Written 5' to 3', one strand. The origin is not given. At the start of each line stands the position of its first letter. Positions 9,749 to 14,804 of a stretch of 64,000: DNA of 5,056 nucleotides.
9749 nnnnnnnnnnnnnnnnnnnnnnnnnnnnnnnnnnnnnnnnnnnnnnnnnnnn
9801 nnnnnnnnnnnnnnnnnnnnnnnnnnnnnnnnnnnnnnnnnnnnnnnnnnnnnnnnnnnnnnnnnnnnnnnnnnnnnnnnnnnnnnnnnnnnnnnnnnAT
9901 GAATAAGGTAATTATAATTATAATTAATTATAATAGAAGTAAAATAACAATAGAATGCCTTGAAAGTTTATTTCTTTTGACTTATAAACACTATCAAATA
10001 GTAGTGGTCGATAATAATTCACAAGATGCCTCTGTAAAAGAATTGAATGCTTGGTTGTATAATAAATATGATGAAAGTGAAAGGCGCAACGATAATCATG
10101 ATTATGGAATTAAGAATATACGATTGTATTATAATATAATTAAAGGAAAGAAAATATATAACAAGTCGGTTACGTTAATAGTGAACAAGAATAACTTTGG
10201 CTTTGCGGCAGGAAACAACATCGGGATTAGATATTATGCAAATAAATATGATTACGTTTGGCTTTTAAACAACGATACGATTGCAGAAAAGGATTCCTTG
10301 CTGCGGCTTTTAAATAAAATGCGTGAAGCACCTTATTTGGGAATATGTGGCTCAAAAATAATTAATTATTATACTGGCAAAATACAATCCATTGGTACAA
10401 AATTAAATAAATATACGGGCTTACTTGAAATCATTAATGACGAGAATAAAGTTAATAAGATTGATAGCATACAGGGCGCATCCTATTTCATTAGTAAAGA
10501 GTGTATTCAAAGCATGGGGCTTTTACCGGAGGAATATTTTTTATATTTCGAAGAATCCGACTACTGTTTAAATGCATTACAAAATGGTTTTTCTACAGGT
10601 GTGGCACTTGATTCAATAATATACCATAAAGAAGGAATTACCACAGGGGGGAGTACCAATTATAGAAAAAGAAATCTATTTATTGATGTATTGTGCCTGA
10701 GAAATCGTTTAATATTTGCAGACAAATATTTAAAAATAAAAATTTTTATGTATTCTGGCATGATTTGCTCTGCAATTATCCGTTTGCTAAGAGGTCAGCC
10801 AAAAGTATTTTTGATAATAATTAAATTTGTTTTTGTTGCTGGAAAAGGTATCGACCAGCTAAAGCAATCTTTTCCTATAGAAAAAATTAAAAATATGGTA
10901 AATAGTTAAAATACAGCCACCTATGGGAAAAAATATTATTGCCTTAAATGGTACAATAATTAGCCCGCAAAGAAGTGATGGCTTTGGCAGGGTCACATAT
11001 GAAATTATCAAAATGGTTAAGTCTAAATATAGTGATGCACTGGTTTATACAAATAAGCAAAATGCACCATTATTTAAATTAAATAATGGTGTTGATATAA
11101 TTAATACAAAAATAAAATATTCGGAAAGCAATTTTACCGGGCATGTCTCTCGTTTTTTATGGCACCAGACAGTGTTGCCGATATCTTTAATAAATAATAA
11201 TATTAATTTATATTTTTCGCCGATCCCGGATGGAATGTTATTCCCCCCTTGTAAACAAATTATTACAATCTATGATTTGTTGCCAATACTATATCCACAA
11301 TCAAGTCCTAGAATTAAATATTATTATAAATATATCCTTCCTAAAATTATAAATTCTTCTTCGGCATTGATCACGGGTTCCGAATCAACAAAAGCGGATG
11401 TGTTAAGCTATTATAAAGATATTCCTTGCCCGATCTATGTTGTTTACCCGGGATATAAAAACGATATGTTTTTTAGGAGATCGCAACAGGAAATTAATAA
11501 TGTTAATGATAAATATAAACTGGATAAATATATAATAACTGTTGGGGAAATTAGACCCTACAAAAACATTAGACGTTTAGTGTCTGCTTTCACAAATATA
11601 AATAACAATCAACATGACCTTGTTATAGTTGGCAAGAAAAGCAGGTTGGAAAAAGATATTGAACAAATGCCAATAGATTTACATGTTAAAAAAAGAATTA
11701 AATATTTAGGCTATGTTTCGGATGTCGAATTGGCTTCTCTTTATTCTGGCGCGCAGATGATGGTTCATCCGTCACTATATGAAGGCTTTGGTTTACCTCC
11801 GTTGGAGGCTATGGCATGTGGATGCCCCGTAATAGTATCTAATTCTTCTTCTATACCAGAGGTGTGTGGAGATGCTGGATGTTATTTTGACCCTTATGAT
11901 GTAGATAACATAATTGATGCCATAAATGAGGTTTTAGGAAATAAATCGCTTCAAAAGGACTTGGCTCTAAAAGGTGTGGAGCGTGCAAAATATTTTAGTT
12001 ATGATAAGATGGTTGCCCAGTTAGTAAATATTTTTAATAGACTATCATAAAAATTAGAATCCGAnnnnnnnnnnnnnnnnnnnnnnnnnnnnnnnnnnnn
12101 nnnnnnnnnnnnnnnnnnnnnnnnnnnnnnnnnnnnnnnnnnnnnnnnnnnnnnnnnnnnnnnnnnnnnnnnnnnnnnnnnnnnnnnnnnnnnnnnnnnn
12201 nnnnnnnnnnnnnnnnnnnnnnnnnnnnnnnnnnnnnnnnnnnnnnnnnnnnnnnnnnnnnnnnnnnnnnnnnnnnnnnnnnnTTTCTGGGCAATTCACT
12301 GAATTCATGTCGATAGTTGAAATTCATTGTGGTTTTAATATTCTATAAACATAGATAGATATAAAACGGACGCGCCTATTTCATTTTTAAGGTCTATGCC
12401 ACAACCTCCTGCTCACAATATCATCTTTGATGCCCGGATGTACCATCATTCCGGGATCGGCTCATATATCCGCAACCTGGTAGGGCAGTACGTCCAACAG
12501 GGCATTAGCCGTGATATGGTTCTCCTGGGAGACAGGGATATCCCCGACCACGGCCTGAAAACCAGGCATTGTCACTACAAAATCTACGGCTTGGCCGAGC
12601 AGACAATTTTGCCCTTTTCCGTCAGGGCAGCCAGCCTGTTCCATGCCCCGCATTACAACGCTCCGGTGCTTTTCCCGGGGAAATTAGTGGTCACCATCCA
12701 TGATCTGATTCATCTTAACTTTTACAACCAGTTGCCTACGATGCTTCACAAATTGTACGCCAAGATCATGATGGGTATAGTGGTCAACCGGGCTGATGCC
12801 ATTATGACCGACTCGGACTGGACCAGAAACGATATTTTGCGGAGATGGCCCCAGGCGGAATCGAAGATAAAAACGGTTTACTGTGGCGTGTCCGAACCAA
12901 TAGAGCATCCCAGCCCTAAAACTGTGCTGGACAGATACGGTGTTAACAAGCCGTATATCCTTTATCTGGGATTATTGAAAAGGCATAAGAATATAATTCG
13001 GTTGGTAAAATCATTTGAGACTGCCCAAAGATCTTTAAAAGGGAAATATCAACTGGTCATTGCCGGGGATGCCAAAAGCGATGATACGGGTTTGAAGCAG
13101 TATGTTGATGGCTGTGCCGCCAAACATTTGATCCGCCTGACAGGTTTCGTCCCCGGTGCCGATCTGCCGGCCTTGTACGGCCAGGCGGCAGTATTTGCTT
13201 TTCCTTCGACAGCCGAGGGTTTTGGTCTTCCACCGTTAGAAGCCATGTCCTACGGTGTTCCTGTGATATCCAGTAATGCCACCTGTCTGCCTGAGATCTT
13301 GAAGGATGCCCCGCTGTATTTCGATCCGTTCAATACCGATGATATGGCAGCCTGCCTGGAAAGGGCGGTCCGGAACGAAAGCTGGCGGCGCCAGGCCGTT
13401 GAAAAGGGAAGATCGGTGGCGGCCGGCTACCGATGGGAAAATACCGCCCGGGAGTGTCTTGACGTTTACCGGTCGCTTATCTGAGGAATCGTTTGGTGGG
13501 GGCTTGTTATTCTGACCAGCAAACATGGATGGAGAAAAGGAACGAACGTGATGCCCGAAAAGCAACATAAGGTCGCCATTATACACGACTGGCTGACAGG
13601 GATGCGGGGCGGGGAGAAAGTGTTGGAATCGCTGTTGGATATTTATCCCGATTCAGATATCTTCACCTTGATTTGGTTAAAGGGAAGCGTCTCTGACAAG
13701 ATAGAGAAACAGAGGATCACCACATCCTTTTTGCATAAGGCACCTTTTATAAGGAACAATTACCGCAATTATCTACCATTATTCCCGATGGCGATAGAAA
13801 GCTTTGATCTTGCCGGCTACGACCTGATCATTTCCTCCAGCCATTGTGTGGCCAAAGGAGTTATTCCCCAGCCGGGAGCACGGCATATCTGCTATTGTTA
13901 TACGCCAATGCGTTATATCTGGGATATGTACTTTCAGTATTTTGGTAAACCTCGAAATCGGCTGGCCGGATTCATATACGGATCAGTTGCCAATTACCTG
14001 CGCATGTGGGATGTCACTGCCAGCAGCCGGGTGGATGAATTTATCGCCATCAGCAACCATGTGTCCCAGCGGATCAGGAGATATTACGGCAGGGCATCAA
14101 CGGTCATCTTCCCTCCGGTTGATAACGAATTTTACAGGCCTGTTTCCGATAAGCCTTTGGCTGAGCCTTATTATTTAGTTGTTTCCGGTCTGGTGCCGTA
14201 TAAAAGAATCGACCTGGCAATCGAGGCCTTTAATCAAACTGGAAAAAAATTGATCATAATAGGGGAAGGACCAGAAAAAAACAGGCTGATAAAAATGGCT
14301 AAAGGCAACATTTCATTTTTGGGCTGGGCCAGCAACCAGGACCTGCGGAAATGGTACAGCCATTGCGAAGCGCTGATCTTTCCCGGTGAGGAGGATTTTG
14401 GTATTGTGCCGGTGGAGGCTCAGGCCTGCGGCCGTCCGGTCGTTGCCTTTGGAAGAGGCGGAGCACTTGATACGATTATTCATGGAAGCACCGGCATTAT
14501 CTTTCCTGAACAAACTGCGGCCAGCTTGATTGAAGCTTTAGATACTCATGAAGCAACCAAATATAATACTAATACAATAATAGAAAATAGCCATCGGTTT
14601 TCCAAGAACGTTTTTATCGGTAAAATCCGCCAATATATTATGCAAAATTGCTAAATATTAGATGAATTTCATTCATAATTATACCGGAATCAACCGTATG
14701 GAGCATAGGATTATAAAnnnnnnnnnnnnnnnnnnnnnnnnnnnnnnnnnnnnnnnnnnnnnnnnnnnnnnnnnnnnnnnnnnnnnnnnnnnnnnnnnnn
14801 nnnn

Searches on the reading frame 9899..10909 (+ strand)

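Call 57: search_protein_families(library=pfam, proteins=[window:9899-10909:+], max_evalue=0.00001)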
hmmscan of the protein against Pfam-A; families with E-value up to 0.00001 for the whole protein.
window:9899-10909:+ (336 aa): 2 families
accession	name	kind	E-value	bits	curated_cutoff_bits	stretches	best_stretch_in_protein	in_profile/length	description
PF00535.33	Glycos_transf_2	-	8.3e-20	71.8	23.3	2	6-53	2-49/168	Glycosyl transferase family 2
PF13641.12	Glyco_tranf_2_3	-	4.1e-08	33.9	27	0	85-258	53-226/230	Glycosyltransferase like family 2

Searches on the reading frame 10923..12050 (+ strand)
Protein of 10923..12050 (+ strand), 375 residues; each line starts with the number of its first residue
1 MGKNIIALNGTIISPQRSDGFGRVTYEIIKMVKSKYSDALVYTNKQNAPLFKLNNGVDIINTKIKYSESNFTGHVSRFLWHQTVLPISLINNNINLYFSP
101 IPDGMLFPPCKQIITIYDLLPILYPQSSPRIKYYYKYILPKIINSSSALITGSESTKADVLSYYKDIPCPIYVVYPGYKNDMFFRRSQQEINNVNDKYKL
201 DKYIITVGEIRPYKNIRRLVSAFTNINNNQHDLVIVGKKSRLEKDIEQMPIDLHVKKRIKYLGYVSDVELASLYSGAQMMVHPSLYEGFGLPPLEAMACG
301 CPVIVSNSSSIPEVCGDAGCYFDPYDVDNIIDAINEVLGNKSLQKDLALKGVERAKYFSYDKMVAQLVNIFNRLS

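Call 81: search_protein_families(library=pfam, proteins=[window:10923-12050:+], max_evalue=0.00001)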
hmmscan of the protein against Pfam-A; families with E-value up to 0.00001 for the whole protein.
window:10923-12050:+ (375 aa): 4 families
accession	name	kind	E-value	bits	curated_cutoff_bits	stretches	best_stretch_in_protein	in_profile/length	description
PF00534.26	Glycos_transf_1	-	1e-36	126.5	26.4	1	188-348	2-166/172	Glycosyl transferases group 1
PF13692.12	Glyco_trans_1_4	-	1.7e-30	106.6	27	1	202-339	2-141/142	Glycosyl transferases group 1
PF20706.3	GT4-conflict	-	3e-11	43.4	26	1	209-311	205-316/385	Family 4 Glycosyltransferase in conflict systems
PF13524.12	Glyco_trans_1_2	-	6e-09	36.4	25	1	229-368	13-143/144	Glycosyl transferase-like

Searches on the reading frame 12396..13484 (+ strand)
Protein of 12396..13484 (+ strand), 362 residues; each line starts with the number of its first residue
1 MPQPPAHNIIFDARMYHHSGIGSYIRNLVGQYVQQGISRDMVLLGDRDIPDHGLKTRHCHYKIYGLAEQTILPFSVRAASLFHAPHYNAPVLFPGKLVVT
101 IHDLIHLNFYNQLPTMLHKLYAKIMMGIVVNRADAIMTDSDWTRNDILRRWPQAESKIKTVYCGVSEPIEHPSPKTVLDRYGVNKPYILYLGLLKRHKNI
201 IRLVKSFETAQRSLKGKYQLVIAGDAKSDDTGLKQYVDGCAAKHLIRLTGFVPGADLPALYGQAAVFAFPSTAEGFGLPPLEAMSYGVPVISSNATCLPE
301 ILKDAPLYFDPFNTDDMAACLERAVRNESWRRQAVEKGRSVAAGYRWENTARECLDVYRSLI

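Call 81: search_protein_families(library=pfam, proteins=[window:12396-13484:+], max_evalue=0.00001)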
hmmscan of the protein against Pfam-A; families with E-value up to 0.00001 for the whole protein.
window:12396-13484:+ (362 aa): 5 families
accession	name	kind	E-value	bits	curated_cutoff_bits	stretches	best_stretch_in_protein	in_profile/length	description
PF00534.26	Glycos_transf_1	-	1.4e-31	109.7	26.4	1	184-340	14-171/172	Glycosyl transferases group 1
PF13692.12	Glyco_trans_1_4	-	1.8e-25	90.3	27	1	186-326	2-141/142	Glycosyl transferases group 1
PF20706.3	GT4-conflict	-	1.9e-11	44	26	1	183-334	195-351/385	Family 4 Glycosyltransferase in conflict systems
PF13439.12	Glyco_transf_4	-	4.8e-10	40.2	28.5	1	20-165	3-166/170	Glycosyltransferase Family 4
PF13524.12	Glyco_trans_1_2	-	8.1e-08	32.8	25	1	214-356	12-144/144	Glycosyl transferase-like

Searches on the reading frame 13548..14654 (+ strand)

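Call 81: search_protein_families(library=pfam, proteins=[window:13548-14654:+], max_evalue=0.00001)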
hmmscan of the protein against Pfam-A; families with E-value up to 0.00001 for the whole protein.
window:13548-14654:+ (368 aa): 3 families
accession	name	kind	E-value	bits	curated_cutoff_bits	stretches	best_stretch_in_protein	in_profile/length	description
PF00534.26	Glycos_transf_1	-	2.2e-27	96.1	26.4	1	193-345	2-166/172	Glycosyl transferases group 1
PF13692.12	Glyco_trans_1_4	-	3.4e-24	86.2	27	1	207-331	2-136/142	Glycosyl transferases group 1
PF13439.12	Glyco_transf_4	-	7.3e-06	26.6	28.5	0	63-194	45-169/170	Glycosyltransferase Family 4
